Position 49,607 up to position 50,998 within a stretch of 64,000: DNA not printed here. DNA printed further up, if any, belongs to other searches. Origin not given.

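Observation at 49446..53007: Compact operon: ACP, GcvT-family (folate-dependent aminomethyltransferase-like) enzyme, hotdog thioesterase, FabG-like reductase, FabD-like acyltransferase.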

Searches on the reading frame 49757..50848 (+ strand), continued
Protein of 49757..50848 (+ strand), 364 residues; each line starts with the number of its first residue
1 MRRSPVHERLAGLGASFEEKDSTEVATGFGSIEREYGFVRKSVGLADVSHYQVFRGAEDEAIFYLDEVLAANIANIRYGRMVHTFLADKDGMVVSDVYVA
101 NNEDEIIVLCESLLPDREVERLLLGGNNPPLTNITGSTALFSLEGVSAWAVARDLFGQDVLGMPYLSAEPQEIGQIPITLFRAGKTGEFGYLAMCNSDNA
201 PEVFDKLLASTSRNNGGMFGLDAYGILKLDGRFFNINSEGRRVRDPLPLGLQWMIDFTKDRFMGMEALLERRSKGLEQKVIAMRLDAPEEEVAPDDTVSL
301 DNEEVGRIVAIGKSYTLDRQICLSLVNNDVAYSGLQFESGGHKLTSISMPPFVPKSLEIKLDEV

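Call 31: search_protein_families(library=ncbifam, proteins=[L005:3588-7343:-, L005:1360-3591:-, L005:808-1284:-, L005:11266-12996:+, L005:13398-13985:+, L005:151-720:-, L003:243-1577:+, L003:1588-2913:+, L003:11276-12745:+, L003:2910-5312:+], max_evalue=0.00001)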
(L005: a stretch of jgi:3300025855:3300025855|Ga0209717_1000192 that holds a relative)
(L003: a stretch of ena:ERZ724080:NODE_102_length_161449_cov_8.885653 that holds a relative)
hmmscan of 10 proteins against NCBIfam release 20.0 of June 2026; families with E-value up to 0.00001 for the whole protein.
L005:3588-7343:- (1251 aa): 26 families (the best 25 are shown)
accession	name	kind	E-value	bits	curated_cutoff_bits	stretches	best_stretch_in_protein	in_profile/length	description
TIGR03150.1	fabF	equivalog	1.2e-133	445.8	493.75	2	444-838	4-406/407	beta-ketoacyl-ACP synthase II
NF005589.0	PRK07314.1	subfamily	1e-125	419.8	387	2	442-841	5-412/413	beta-ketoacyl-ACP synthase II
NF006274.0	PRK08439.1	equivalog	3e-97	326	621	2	444-839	5-404/406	beta-ketoacyl-ACP synthase II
NF004970.0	PRK06333.1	subfamily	9.5e-96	321.2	525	2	443-842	6-423/424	beta-ketoacyl-ACP synthase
NF006587.0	PRK09116.1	equivalog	8e-90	301.5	470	2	444-841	5-407/408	beta-ketoacyl-ACP synthase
NF006434.0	PRK08722.1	equivalog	3.6e-87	292.9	759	2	443-838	6-411/414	beta-ketoacyl-ACP synthase II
NF006618.0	PRK09185.1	subfamily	1.8e-83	280.8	407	2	442-839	4-391/394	beta-ketoacyl-ACP synthase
NF058662.1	cispenta_AmcF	equivalog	1.5e-76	257.8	325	2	444-838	3-367/369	cispentacin biosynthesis acyltransferase subunit AmcF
NF005076.0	PRK06501.1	equivalog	1.7e-72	244.7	629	2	440-840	10-422/425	beta-ketoacyl-ACP synthase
NF005935.0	PRK07967.1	equivalog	8.6e-72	242.2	630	2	443-842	4-405/406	beta-ketoacyl-ACP synthase I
NF004618.0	PRK05952.1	equivalog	2.2e-65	221.1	455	2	444-841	5-383/384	beta-ketoacyl-ACP synthase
NF005490.0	PRK07103.1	equivalog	1.7e-60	205.2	445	2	440-840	3-412/414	polyketide beta-ketoacyl:acyl carrier protein synthase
NF005916.1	PRK07910.1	equivalog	2.8e-56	191.2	560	2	442-839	13-416/418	KasA/KasB family beta-ketoacyl-ACP synthase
NF005084.0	PRK06519.1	equivalog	4.5e-20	72.1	320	1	852-1102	5-266/397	beta-ketoacyl-ACP synthase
TIGR04013.1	B12_SAM_MJ_1487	hypoth_equivalog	1.7e-19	69.9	251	1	68-219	42-196/382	TIGR04013 family B12-binding domain/radical SAM domain-containing protein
TIGR04072.2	rSAM_ladder_B12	equivalog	3.2e-13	49.1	360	1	87-224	88-234/443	lipid biosynthesis B12-binding/radical SAM protein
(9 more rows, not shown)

L005:1360-3591:- (743 aa): 21 families
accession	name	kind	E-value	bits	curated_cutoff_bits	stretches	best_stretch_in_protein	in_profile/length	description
TIGR03150.1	fabF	equivalog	1.5e-97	326.9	493.75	2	4-391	2-406/407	beta-ketoacyl-ACP synthase II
NF005589.0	PRK07314.1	subfamily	6.8e-94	314.9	387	2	2-391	3-409/413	beta-ketoacyl-ACP synthase II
NF006618.0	PRK09185.1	subfamily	8.8e-82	275.2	407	1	4-392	4-391/394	beta-ketoacyl-ACP synthase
NF004970.0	PRK06333.1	subfamily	2.7e-77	260.4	525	2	2-391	3-419/424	beta-ketoacyl-ACP synthase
NF006587.0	PRK09116.1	equivalog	1.3e-65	221.8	470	2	3-391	2-404/408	beta-ketoacyl-ACP synthase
NF005076.0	PRK06501.1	equivalog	5.1e-64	216.7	629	1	5-393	13-422/425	beta-ketoacyl-ACP synthase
NF058662.1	cispenta_AmcF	equivalog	4e-62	210.3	325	1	5-391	2-367/369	cispentacin biosynthesis acyltransferase subunit AmcF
NF006274.0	PRK08439.1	equivalog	1.1e-59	202.3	621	1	3-389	3-401/406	beta-ketoacyl-ACP synthase II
NF004618.0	PRK05952.1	equivalog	7.1e-56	189.7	455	1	4-392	3-381/384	beta-ketoacyl-ACP synthase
NF005490.0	PRK07103.1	equivalog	1.8e-54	185.4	445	1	2-392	3-411/414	polyketide beta-ketoacyl:acyl carrier protein synthase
NF006434.0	PRK08722.1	equivalog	2.5e-54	184.7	759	1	2-390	3-410/414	beta-ketoacyl-ACP synthase II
NF005916.1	PRK07910.1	equivalog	1.5e-44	152.6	560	1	145-391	161-415/418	KasA/KasB family beta-ketoacyl-ACP synthase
NF005935.0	PRK07967.1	equivalog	3.3e-42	144.8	630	1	2-391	2-401/406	beta-ketoacyl-ACP synthase I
NF045894.1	PKS_plus_SDR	equivalog_domain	1.1e-28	99.5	1740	1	70-354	92-380/1515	type I polyketide synthase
NF040607.1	mycolic_Pks13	equivalog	2.3e-24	85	2100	1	149-360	264-485/1680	polyketide synthase Pks13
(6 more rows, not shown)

L005:808-1284:- (158 aa): 6 families
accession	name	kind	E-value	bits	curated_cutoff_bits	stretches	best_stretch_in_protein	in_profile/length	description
NF000582.1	PRK00006.1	equivalog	4.1e-36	123.9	113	1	13-152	2-136/137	3-hydroxyacyl-ACP dehydratase FabZ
TIGR01750.1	fabZ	equivalog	1.6e-35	122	155.15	1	13-152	3-140/141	3-hydroxyacyl-ACP dehydratase FabZ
NF009667.0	PRK13188.1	equivalog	1.4e-34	119.6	465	1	9-151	319-457/464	bifunctional UDP-3-O-[3-hydroxymyristoyl] N-acetylglucosamine deacetylase/3-hydroxyacyl-ACP dehydratase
NF058663.1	cispen_cyc_AmcE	equivalog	6.2e-17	62.1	140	1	13-148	6-137/153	cispentacin biosynthesis cyclizing decarboxylase AmcE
NF003509.0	PRK05174.1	equivalog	7.4e-09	35.6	124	1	24-95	32-108/172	bifunctional 3-hydroxydecanoyl-ACP dehydratase/trans-2-decenoyl-ACP isomerase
TIGR01749.1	fabA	equivalog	1.1e-07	32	238.15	1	27-95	32-105/169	3-hydroxyacyl-[acyl-carrier-protein] dehydratase FabA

L005:11266-12996:+ (576 aa): 51 families (the best 25 are shown)
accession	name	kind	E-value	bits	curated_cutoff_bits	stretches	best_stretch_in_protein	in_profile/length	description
TIGR01140.1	L_thr_O3P_dcar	equivalog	7.5e-59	199.5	290.55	1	266-568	45-329/331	threonine-phosphate decarboxylase CobD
TIGR01141.1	hisC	equivalog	1.3e-48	165.7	276.55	1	272-571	58-348/349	histidinol-phosphate transaminase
NF002878.0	PRK03321.1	subfamily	6.9e-40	136.9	374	1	244-572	33-348/352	histidinol-phosphate transaminase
NF005915.1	PRK07908.1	equivalog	1.5e-36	126.5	360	1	276-568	52-330/332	Rv2231c family histidinol phosphate aminotransferase CobC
NF053748.1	bifunc_CobBC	exception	4e-33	114.8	950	1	276-567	520-794/797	bifunctional hydrogenobyrinic acid a,c-diamide synthase/histidinol phosphate aminotransferase CobBC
NF003496.0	PRK05166.1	equivalog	4.7e-32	111.2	540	1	246-527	49-331/373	histidinol-phosphate transaminase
NF002877.0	PRK03317.1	equivalog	6.3e-32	110.8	409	1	284-542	91-342/374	histidinol-phosphate transaminase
NF006014.0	PRK08153.1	equivalog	4.2e-29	101.5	510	1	246-560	46-351/370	pyridoxal phosphate-dependent aminotransferase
NF006580.0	PRK09105.1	subfamily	2e-28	99.3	444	1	239-517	52-322/375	pyridoxal phosphate-dependent aminotransferase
NF041364.1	GntC_guanitoxin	equivalog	3.2e-25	88.8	415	1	267-530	35-313/356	guanitoxin biosynthesis PLP-dependent (S)-gamma-hydroxy-L-arginine cyclodehydratase GntC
NF051461.1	pyoverd_PtaA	equivalog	4.9e-25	88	500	1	242-532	43-323/359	pyoverdine biosynthesis transaminase PtaA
NF002726.0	PRK02610.1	equivalog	4e-24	85.2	391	1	284-574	89-370/374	histidinol-phosphate transaminase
NF006225.0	PRK08354.1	equivalog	2.9e-21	76.2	288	1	306-572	79-315/318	putative aminotransferase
NF005021.0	PRK06425.1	equivalog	8.4e-21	74.4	353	1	277-574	51-332/335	histidinol-phosphate aminotransferase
TIGR03947.1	viomycin_VioD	equivalog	3.1e-18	65.8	390.9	1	266-478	48-262/359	capreomycidine synthase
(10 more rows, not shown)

L005:13398-13985:+ (195 aa): 0 families

L005:151-720:- (189 aa): 0 families

L003:243-1577:+ (444 aa): 18 families
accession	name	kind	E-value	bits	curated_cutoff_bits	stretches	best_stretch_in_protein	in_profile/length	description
TIGR04107.1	rSAM_HutW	equivalog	6.7e-59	199.8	400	1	27-430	18-414/419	heme anaerobic degradation radical SAM methyltransferase ChuW/HutW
TIGR00539.1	hemN_rel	equivalog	2.3e-44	152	205.4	1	52-357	3-291/361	radical SAM family heme chaperone HemW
TIGR00538.1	hemN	equivalog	2.4e-41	142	324.95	1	34-304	34-295/454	oxygen-independent coproporphyrinogen III oxidase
NF006067.1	PRK08208.1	equivalog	1.7e-38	132.7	380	1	46-337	32-307/427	STM4012 family radical SAM protein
TIGR03994.1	rSAM_HemZ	equivalog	8.9e-33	114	321.4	1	45-232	80-261/401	coproporphyrinogen dehydrogenase HemZ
NF006064.0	PRK08207.2-2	equivalog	7.1e-30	104.4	504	1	49-233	144-324/465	coproporphyrinogen III oxidase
NF005133.0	PRK06582.1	equivalog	1.3e-23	83.7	597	1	51-328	13-275/390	coproporphyrinogen III oxidase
NF006385.0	PRK08629.1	equivalog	7.3e-23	81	355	1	38-248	41-236/439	coproporphyrinogen III oxidase family protein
NF004567.0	PRK05904.1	equivalog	6.5e-20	71.6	355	1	50-247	7-191/353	coproporphyrinogen III oxidase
NF006066.0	PRK08207.2-5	equivalog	1.6e-17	63.3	1117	1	43-222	186-359/518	coproporphyrinogen III oxidase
NF006060.0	PRK08207.1-3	equivalog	3.7e-17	62.3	653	1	48-228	148-325/477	coproporphyrinogen III oxidase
NF006063.0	PRK08207.2-1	equivalog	7.1e-17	61.2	1074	1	51-232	194-371/518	coproporphyrinogen III oxidase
NF006061.0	PRK08207.1-4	equivalog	1.7e-15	56.8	702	1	51-231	175-352/501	coproporphyrinogen III oxidase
NF006059.0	PRK08207.1-1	equivalog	1e-14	54.1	1012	1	52-232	174-351/496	coproporphyrinogen III oxidase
NF006065.0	PRK08207.2-4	equivalog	1.5e-14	53.9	922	1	48-229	167-348/484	coproporphyrinogen III oxidase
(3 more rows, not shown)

L003:1588-2913:+ (441 aa): 11 families
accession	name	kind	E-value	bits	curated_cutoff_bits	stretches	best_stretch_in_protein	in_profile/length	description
TIGR04013.1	B12_SAM_MJ_1487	hypoth_equivalog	1.4e-19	70.2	251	1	51-213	25-190/382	TIGR04013 family B12-binding domain/radical SAM domain-containing protein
TIGR04072.2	rSAM_ladder_B12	equivalog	5.9e-14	51.5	360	1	92-231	93-234/443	lipid biosynthesis B12-binding/radical SAM protein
TIGR04014.1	B12_SAM_MJ_0865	equivalog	7.5e-12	44.8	360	1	177-215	163-201/434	methyl-coenzyme M reductase glutamine C-methyltransferase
TIGR02026.1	BchE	equivalog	1.7e-10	40.4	481.35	1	167-408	187-428/497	magnesium-protoporphyrin IX monomethyl ester anaerobic oxidative cyclase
TIGR04367.1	HpnR_B12_rSAM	equivalog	4.3e-09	35.4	650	1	173-391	185-396/490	hopanoid C-3 methylase HpnR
TIGR01125.1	TIGR01125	equivalog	1e-08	34.7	356.95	1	67-215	34-177/432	30S ribosomal protein S12 methylthiotransferase RimO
TIGR00089.1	TIGR00089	subfamily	2.2e-07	30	251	1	53-215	20-180/429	MiaB/RimO family radical SAM methylthiotransferase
TIGR04385.1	B12_rSAM_cofa1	equivalog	3.1e-07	30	450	1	151-216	168-237/438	B12 lower ligand biosynthesis radical SAM protein BzaD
TIGR03471.1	HpnJ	equivalog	3.2e-06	26.3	577.6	0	179-408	202-429/472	hopanoid biosynthesis associated radical SAM protein HpnJ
NF045585.1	rSAM_slr0320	equivalog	3.6e-06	25.8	775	1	176-244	237-307/511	photosystem II high light acclimation radical SAM protein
TIGR04295.1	B12_rSAM_oligo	hypoth_equivalog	6.8e-06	25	400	0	173-364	199-383/422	TIGR04295 family B12-binding domain-containing radical SAM protein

L003:11276-12745:+ (489 aa): 0 families

L003:2910-5312:+ (800 aa): 21 families
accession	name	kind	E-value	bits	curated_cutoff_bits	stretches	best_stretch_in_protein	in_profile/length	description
TIGR03150.1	fabF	equivalog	6e-140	466.5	493.75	2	6-405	2-406/407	beta-ketoacyl-ACP synthase II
NF005589.0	PRK07314.1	subfamily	2.7e-130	434.8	387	2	5-405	4-409/413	beta-ketoacyl-ACP synthase II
NF004970.0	PRK06333.1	subfamily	1.3e-105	353.7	525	2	5-404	4-418/424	beta-ketoacyl-ACP synthase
NF006274.0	PRK08439.1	equivalog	9.2e-104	347.4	621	2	6-404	3-402/406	beta-ketoacyl-ACP synthase II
NF006434.0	PRK08722.1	equivalog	3.2e-88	296.4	759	2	5-403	4-409/414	beta-ketoacyl-ACP synthase II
NF006587.0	PRK09116.1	equivalog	8.9e-87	291.5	470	2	6-404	3-403/408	beta-ketoacyl-ACP synthase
NF006618.0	PRK09185.1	subfamily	1.6e-85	287.5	407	1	6-405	4-390/394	beta-ketoacyl-ACP synthase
NF005076.0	PRK06501.1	equivalog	5e-79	266.2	629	1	5-406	11-421/425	beta-ketoacyl-ACP synthase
NF058662.1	cispenta_AmcF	equivalog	1.4e-73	248.1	325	2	7-404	2-366/369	cispentacin biosynthesis acyltransferase subunit AmcF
NF005935.0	PRK07967.1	equivalog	1e-72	245.2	630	2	6-404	3-400/406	beta-ketoacyl-ACP synthase I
NF004618.0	PRK05952.1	equivalog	1e-70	238.6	455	2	6-406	3-381/384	beta-ketoacyl-ACP synthase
NF005490.0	PRK07103.1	equivalog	2.4e-67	227.8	445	2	5-406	4-411/414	polyketide beta-ketoacyl:acyl carrier protein synthase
NF005916.1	PRK07910.1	equivalog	2.8e-53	181.3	560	1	3-404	10-414/418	KasA/KasB family beta-ketoacyl-ACP synthase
NF045894.1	PKS_plus_SDR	equivalog_domain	1.4e-24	85.8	1740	1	149-370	156-381/1515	type I polyketide synthase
NF040607.1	mycolic_Pks13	equivalog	2.4e-23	81.6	2100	1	149-376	254-486/1680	polyketide synthase Pks13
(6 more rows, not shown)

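Call 32: search_protein_families(library=pfam, proteins=[L005:3588-7343:-, L005:1360-3591:-, L005:11266-12996:+, L005:13398-13985:+, L003:11276-12745:+, L001:6535-7593:+], max_evalue=0.001)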
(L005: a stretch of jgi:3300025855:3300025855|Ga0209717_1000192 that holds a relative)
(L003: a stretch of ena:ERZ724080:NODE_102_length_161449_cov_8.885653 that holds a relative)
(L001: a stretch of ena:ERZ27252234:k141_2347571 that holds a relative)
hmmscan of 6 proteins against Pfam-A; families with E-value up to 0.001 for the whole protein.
L005:3588-7343:- (1251 aa): 4 families
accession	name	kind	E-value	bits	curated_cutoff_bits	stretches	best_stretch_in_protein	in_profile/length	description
PF00109.32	ketoacyl-synt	-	2.5e-43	148.9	20.8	2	443-678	4-252/252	Beta-ketoacyl synthase, N-terminal domain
PF02801.28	Ketoacyl-synt_C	-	2.3e-32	111.9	20.8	1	687-798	2-118/119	Beta-ketoacyl synthase, C-terminal domain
PF04055.27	Radical_SAM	-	3.7e-08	34.1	29.5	1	177-315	1-142/166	Radical SAM superfamily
PF02310.24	B12-binding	-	3.7e-07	30.4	32.1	1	36-127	13-115/121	B12 binding domain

L005:1360-3591:- (743 aa): 3 families
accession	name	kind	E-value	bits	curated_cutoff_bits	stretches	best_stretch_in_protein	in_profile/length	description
PF02801.28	Ketoacyl-synt_C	-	1.6e-36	125.3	20.8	1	239-350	1-118/119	Beta-ketoacyl synthase, C-terminal domain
PF00109.32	ketoacyl-synt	-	1.9e-34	119.8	20.8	2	3-229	2-250/252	Beta-ketoacyl synthase, N-terminal domain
PF00108.29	Thiolase_N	-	6.4e-05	22.9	26.4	1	148-189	77-118/260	Thiolase, N-terminal domain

L005:11266-12996:+ (576 aa): 1 family
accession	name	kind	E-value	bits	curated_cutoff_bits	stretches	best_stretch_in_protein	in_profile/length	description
PF00155.27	Aminotran_1_2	-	3e-39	135.7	19.7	1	275-567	48-359/361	Aminotransferase class I and II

L005:13398-13985:+ (195 aa): 0 families

L003:11276-12745:+ (489 aa): 0 families

L001:6535-7593:+ (352 aa): 3 families
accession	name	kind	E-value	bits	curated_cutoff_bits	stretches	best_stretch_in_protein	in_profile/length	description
PF04355.18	BamE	-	0.00024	21.3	23.2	1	299-348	13-68/71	Outer membrane protein assembly factor BamE domain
PF03783.19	CsgG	-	0.0004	20.2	20.8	0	26-109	12-102/210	Curli production assembly/transport component CsgG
PF11684.13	DUF3280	-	0.0005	20.8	30.1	1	38-127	25-111/138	Protein of unknown function (DUF2380)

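Call 38: search_protein_families(library=pfam, proteins=[L023:14610-15431:-, L024:13105-14193:-, L038:1-2424:-, L017:1872-3266:-, L073:18467-19384:-, L029:16092-17063:+, L047:16311-17990:-, L019:17401-18711:+, L031:16004-16918:-, L029:18114-19571:-], max_evalue=0.001)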
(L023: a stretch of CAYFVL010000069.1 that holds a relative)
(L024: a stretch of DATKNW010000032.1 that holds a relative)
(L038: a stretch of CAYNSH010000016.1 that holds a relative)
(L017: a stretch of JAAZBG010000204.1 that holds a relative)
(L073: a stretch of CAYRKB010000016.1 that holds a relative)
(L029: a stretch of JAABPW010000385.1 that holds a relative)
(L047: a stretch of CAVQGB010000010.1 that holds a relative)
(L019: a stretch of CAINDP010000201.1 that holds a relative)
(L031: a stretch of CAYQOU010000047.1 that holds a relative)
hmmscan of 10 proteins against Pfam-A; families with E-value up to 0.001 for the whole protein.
L023:14610-15431:- (273 aa): 1 family
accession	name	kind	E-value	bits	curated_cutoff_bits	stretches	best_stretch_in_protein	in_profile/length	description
PF01553.26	Acyltransferase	-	1.7e-21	76.9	23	1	83-204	4-131/132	Acyltransferase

L024:13105-14193:- (362 aa): 4 families
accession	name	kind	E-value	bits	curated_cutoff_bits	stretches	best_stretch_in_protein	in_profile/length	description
PF03358.20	FMN_red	-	2.4e-17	63.3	24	1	1-139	1-115/152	NADPH-dependent FMN reductase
PF02525.22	Flavodoxin_2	-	5.4e-14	52.8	27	1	1-138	1-133/198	Flavodoxin-like fold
PF14864.11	Alkyl_sulf_C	-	5.7e-07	30.3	27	1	261-353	16-109/125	Alkyl sulfatase C-terminal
PF02036.22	SCP2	-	0.00026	21.7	21.3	1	272-357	14-100/101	SCP-2 sterol transfer family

L038:1-2424:- (808 aa): 1 family
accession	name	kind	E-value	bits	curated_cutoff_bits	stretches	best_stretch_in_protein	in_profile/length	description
PF03176.21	MMPL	-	3.2e-08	33.3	20.5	1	206-418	74-298/333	MMPL family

L017:1872-3266:- (464 aa): 2 families
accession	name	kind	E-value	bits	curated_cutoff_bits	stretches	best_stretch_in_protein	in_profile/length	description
PF00883.26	Peptidase_M17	-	1.2e-111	373.3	25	1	147-458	2-310/310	Cytosol aminopeptidase family, catalytic domain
PF02789.23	Peptidase_M17_N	-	2.5e-10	40.8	23.4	1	28-115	33-128/129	Cytosol aminopeptidase family, N-terminal domain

L073:18467-19384:- (305 aa): 1 family
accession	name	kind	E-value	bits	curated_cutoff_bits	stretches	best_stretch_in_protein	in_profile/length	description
PF01522.26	Polysacc_deac_1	-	2.6e-30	105.4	23.1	1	87-207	4-122/124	Polysaccharide deacetylase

L029:16092-17063:+ (323 aa): 1 family
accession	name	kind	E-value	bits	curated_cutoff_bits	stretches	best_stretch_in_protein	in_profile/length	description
PF03279.18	Lip_A_acyltrans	-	1.4e-16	61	22.3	1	32-309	20-294/295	Bacterial lipid A biosynthesis acyltransferase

L047:16311-17990:- (559 aa): 4 families
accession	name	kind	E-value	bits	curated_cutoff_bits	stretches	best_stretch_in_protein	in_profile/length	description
PF03417.21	AAT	-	5.5e-22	79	23.2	1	202-394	5-184/225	Acyl-coenzyme A:6-aminopenicillanic acid acyl-transferase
PF13432.12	TPR_16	-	6.6e-07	30.1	32.7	1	481-539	4-62/65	Tetratricopeptide repeat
PF07719.23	TPR_2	-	0.0003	21.1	27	0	513-535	6-28/34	Tetratricopeptide repeat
PF13414.12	TPR_11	-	0.00061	19.9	26.8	0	516-539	2-25/42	TPR repeat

L019:17401-18711:+ (436 aa): 0 families

L031:16004-16918:- (304 aa): 2 families
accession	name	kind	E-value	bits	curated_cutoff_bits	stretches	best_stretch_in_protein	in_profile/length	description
PF00483.29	NTP_transferase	-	8e-76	255.3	21.2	1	13-249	1-243/245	Nucleotidyl transferase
PF12804.13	NTP_transf_3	-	1.2e-09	39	27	1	14-140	1-116/160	MobA-like NTP transferase domain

L029:18114-19571:- (485 aa): 2 families
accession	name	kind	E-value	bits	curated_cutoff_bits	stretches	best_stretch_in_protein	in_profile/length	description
PF04055.27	Radical_SAM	-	8.2e-26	91.6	29.5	1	213-370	4-164/166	Radical SAM superfamily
PF02310.24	B12-binding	-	9e-23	80.8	32.1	1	33-146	9-120/121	B12 binding domain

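Call 39: predict_structure(alignment_id=A1)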
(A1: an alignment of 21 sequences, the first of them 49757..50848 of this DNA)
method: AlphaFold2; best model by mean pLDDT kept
length: 364 residues; sequences in the alignment: 21
mean_pLDDT: 93.3   pTM: 0.91
mean pLDDT of the five models: 93.3, 92.0, 91.7, 91.3, 90.8
residues with pLDDT >= 90: 302; 70-90: 54; 50-70: 8; < 50: 0
segments of 3 or more residues with pLDDT < 50: none
pLDDT, mean of each block of 10 residues (from residue 1): 96 97 94 95 97 95 95 92 97 97 95 93 85 97 96 93 92 96 90 98 98 98 92 90 96 93 96 95 92 97 96 89 95 93 87 74 67
secondary structure, 60 per line:
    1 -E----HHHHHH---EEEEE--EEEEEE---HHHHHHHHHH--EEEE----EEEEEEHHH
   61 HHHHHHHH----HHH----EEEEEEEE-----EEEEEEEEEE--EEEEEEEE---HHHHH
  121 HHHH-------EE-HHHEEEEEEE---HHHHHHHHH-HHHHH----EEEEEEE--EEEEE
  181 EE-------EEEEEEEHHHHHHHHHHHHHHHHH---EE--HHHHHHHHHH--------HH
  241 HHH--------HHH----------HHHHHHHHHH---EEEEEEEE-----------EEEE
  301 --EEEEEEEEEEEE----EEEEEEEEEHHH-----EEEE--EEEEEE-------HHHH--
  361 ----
elements in order: H7-12 E16-20 E23-28 H32-41 E44-47 E52-57 H58-68 E80-87 E93-102 E105-112 H116-124 E138-144 H148-156 H158-162 E167-173 E176-182 E190-196 H197-213 H221-230 H239-243 H265-274 E278-285 E297-300 E303-314 E319-327 E336-339 E342-347 H355-358
